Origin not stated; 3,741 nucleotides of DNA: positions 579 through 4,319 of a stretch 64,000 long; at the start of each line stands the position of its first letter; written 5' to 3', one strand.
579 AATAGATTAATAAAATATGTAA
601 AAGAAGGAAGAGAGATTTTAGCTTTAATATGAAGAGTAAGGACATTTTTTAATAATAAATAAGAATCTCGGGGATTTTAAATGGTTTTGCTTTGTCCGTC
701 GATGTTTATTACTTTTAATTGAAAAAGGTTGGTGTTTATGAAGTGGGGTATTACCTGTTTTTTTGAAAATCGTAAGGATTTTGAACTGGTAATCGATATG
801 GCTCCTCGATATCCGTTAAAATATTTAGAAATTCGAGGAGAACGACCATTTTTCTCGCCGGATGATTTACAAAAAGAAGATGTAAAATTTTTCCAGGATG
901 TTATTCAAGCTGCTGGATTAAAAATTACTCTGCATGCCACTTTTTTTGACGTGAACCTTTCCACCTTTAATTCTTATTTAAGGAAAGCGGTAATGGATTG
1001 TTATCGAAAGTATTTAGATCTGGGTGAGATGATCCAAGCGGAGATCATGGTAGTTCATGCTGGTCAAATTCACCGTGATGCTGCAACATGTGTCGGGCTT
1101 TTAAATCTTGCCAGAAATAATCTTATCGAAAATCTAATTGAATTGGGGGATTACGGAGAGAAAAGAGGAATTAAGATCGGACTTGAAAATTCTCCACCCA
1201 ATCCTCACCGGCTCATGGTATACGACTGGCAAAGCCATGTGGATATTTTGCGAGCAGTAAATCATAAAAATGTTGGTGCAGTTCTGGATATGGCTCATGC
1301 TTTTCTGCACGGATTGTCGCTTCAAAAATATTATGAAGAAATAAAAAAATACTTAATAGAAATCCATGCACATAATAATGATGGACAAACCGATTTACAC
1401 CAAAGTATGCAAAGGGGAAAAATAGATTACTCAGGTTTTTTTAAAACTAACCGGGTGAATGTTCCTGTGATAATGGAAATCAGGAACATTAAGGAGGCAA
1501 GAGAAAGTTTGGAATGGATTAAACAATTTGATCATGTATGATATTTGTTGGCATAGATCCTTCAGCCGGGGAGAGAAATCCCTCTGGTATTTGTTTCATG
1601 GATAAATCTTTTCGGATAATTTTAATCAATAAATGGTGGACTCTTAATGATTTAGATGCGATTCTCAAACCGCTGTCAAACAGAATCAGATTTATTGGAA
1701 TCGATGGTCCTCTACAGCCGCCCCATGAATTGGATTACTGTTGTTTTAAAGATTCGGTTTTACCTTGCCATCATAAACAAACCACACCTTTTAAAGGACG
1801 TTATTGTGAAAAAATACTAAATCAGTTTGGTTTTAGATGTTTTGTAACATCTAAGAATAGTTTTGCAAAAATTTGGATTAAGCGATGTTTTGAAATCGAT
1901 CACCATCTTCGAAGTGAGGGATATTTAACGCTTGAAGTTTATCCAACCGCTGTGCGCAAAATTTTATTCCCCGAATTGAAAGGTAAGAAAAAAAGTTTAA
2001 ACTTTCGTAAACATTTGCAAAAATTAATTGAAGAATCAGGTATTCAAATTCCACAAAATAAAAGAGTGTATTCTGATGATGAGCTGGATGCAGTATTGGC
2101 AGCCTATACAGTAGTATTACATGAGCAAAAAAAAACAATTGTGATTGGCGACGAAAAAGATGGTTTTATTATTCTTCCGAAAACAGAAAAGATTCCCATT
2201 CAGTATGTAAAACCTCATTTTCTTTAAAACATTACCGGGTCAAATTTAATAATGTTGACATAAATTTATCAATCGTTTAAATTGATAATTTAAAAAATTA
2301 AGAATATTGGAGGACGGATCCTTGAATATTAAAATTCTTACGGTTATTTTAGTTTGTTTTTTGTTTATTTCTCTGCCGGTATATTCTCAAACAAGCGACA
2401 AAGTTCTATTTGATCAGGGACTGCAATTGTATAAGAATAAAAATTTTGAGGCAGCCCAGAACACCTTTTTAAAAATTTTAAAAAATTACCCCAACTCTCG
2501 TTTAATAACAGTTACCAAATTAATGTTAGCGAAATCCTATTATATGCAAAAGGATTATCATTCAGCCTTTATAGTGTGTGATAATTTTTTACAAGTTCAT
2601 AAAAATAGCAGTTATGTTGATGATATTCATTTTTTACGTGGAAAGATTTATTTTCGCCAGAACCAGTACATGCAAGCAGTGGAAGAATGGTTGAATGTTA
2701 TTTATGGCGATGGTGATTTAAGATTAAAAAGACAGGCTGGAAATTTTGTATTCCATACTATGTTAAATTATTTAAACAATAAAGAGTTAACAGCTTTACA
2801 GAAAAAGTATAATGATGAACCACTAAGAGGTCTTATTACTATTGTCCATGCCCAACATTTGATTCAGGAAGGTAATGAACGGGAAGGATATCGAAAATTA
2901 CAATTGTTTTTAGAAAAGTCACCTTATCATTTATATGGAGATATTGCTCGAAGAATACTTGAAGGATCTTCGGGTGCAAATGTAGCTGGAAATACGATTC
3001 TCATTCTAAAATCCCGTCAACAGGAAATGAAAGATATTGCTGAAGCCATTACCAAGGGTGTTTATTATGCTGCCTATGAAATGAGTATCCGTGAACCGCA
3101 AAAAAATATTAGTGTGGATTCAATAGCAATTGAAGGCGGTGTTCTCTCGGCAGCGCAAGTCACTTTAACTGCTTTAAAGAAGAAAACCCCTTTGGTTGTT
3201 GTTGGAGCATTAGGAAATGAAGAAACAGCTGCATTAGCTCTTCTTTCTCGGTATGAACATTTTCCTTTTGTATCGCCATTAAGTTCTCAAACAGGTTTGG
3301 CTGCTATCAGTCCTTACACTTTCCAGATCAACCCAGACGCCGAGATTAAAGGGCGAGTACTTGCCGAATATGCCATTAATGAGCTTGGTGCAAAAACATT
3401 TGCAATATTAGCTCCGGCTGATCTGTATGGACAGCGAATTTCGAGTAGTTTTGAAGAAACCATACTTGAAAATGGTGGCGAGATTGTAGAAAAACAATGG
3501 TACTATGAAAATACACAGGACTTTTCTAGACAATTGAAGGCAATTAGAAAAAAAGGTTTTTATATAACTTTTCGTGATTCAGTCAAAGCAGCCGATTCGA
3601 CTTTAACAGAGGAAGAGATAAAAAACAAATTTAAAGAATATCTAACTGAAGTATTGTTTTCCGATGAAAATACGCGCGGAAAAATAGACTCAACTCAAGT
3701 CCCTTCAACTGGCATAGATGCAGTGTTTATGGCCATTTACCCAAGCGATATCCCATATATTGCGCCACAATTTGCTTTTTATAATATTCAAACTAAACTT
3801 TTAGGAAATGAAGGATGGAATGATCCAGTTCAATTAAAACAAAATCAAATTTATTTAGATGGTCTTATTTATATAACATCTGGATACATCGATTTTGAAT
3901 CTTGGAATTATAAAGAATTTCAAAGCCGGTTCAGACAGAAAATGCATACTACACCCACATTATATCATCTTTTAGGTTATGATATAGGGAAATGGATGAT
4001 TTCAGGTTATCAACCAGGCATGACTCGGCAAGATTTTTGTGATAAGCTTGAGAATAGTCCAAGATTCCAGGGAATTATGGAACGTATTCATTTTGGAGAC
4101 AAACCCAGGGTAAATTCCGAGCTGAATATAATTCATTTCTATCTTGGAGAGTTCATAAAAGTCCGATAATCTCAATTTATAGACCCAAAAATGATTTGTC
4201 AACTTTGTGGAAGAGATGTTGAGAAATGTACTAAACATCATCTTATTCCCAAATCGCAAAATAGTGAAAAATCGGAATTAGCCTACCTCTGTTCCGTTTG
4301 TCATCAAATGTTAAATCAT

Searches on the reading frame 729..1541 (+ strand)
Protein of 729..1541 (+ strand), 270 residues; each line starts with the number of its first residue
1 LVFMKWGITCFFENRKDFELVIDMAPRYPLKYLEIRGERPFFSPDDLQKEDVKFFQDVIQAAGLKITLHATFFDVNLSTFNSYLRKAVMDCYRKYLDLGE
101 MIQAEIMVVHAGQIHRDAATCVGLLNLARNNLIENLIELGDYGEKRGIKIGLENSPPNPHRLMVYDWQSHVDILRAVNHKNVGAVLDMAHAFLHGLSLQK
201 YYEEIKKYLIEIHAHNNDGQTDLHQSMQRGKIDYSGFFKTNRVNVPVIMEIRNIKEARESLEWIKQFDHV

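Call 27: search_protein_families(library=pfam, proteins=[window:729-1541:+], max_evalue=0.001)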
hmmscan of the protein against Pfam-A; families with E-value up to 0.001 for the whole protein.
window:729-1541:+ (270 aa): 1 family
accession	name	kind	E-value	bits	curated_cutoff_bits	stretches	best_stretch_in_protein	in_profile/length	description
PF01261.30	AP_endonuc_2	-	1.5e-28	100.6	31.1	1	40-266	20-248/249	Xylose isomerase-like TIM barrel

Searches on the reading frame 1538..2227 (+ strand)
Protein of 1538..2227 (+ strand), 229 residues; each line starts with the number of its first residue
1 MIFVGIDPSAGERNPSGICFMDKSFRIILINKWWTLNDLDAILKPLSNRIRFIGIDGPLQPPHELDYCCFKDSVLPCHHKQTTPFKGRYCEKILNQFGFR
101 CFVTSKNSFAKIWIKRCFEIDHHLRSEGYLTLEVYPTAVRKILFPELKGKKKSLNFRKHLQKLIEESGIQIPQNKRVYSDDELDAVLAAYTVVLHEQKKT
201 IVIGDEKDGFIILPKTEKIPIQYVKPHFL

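Call 27: search_protein_families(library=pfam, proteins=[window:1538-2227:+], max_evalue=0.001)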
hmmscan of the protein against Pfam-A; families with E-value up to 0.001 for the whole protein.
window:1538-2227:+ (229 aa): 1 family
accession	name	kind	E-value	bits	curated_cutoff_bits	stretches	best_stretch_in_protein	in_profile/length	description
PF04250.19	DUF429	-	4.6e-05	23.7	23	1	24-196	18-201/214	Protein of unknown function (DUF429)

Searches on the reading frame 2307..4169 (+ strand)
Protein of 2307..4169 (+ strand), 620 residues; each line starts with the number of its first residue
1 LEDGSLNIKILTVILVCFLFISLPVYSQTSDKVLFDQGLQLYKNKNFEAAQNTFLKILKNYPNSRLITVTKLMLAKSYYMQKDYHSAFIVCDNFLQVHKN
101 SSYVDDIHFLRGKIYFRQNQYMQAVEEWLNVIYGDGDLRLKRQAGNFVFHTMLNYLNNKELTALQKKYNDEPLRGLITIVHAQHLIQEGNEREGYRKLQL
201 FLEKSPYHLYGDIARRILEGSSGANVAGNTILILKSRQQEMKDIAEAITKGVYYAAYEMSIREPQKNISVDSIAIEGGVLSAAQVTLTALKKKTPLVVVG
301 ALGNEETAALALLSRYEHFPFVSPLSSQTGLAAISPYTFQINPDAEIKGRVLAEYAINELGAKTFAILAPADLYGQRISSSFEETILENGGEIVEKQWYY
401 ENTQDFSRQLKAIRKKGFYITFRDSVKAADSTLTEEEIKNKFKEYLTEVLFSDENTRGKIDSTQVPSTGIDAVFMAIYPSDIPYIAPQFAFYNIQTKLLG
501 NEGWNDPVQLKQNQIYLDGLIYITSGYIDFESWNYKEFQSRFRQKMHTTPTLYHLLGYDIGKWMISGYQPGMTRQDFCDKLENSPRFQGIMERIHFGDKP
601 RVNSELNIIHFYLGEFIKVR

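Call 27: search_protein_families(library=pfam, proteins=[window:2307-4169:+], max_evalue=0.001)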
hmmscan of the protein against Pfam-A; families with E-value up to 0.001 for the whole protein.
window:2307-4169:+ (620 aa): 9 families
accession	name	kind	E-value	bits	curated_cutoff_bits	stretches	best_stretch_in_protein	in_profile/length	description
PF13458.12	Peripla_BP_6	-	4.3e-24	86.3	31.7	2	282-417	57-190/343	Periplasmic binding protein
PF13525.12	YfiO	-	1e-13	52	25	1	29-122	3-96/203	Outer membrane lipoprotein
PF13174.12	TPR_6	-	4.7e-09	36.8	26.3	0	33-64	2-33/33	Tetratricopeptide repeat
PF01094.35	ANF_receptor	-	3.4e-08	33.4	25.4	1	282-415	38-175/353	Receptor family ligand binding region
PF07719.23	TPR_2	-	3.8e-08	33.3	27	0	32-63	2-33/34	Tetratricopeptide repeat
PF09976.15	TPR_21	-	4.5e-05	23.7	25.5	0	42-127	87-168/193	Tetratricopeptide repeat-like domain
PF12895.13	ANAPC3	-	0.00017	22.3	27.2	0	73-125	28-76/82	Anaphase-promoting complex, cyclosome, subunit 3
PF00515.34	TPR_1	-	0.00017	21.7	27.8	0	107-126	3-22/34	Tetratricopeptide repeat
PF13512.12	TPR_18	-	0.00088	19.9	21.9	0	28-120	7-99/145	Tetratricopeptide repeat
